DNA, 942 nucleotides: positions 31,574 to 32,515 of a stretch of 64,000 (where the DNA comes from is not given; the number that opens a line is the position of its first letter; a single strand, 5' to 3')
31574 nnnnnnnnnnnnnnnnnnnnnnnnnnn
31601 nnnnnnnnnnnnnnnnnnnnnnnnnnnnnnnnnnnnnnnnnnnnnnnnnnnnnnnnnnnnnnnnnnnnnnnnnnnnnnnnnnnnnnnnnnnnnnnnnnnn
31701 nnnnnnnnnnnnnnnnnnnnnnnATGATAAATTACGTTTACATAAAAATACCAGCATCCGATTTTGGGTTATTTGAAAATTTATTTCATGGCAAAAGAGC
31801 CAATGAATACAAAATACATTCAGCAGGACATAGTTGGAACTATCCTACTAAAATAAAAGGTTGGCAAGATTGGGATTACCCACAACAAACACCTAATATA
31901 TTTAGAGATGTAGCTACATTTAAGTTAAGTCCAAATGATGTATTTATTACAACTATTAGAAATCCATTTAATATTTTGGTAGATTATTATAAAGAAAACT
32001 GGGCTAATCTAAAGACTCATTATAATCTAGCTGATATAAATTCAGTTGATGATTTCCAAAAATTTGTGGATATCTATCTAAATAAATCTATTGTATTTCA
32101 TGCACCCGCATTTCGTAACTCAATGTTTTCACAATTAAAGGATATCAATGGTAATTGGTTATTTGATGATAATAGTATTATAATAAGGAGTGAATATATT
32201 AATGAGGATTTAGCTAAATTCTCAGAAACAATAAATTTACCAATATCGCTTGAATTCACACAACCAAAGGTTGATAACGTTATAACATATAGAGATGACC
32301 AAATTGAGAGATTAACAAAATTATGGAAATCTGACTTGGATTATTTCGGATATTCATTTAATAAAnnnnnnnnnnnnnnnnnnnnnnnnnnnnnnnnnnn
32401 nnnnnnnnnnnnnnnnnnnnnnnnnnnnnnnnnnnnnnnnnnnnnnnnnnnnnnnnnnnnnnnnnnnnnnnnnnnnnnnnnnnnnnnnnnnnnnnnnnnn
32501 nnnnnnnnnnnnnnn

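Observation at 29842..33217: Satellite glycan/small-molecule modification cluster: unknown, GDPD, Nudix, cupin, sulfotransferase-like fusion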

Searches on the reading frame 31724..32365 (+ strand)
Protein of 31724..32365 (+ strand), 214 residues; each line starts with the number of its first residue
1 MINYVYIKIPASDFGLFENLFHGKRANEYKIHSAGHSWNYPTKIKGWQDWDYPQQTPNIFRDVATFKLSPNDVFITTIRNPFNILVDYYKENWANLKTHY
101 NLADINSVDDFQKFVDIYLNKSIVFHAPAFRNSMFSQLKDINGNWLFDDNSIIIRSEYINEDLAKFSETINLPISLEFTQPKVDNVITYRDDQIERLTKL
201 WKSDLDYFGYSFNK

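Call 75: search_protein_families(library=pfam, proteins=[window:31724-32365:+], max_evalue=10)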
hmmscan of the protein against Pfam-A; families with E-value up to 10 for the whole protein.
window:31724-32365:+ (214 aa): 1 family
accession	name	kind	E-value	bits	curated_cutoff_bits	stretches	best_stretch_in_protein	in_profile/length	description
PF03567.20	Sulfotransfer_2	-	0.07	13.7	22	1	73-211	82-252/252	Sulfotransferase family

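Call 81: search_protein_representatives(protein=window:31724-32365:+)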
Query: 214 residues. Proteins with E-value up to 0.001 (for the whole library): 58; up to 1e-10: 14; up to 1e-30: 3. The best 58 are listed.
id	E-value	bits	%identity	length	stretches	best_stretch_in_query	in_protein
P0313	4.2e-54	199.9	48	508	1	3-211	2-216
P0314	7.2e-49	182.7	45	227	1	5-211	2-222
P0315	1.4e-40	155.6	46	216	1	29-214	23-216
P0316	1.3e-30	123.1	53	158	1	5-120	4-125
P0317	1.2e-19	87.2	30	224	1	5-212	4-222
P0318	2.5e-19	86.2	57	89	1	104-175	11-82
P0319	5.6e-17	78.5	29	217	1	22-212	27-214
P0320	7.7e-16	74.8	32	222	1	25-212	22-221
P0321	1.9e-13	66.9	41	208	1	62-212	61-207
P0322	7.1e-13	65.1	47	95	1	4-77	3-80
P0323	3.1e-12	63.0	33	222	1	73-213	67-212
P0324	7.5e-12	61.7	30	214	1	29-213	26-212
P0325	7.9e-12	61.6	31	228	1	33-213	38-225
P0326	1.2e-11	61.1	36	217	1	56-213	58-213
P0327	3.7e-10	56.2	30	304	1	31-213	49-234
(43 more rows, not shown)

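Call 83: search_protein_families(library=pfam, alignment_id=A5, max_evalue=0.001)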
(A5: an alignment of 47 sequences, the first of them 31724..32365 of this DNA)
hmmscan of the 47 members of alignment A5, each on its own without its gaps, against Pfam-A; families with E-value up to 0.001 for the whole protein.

A. member 1, window:31724-32365:+ (214 aa): 0 families

B. families by the number of members that match (of 47 scanned): 2 families
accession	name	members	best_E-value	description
PF03567.20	Sulfotransfer_2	30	4.4e-11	Sulfotransferase family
PF00685.33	Sulfotransfer_1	12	4e-09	Sulfotransferase domain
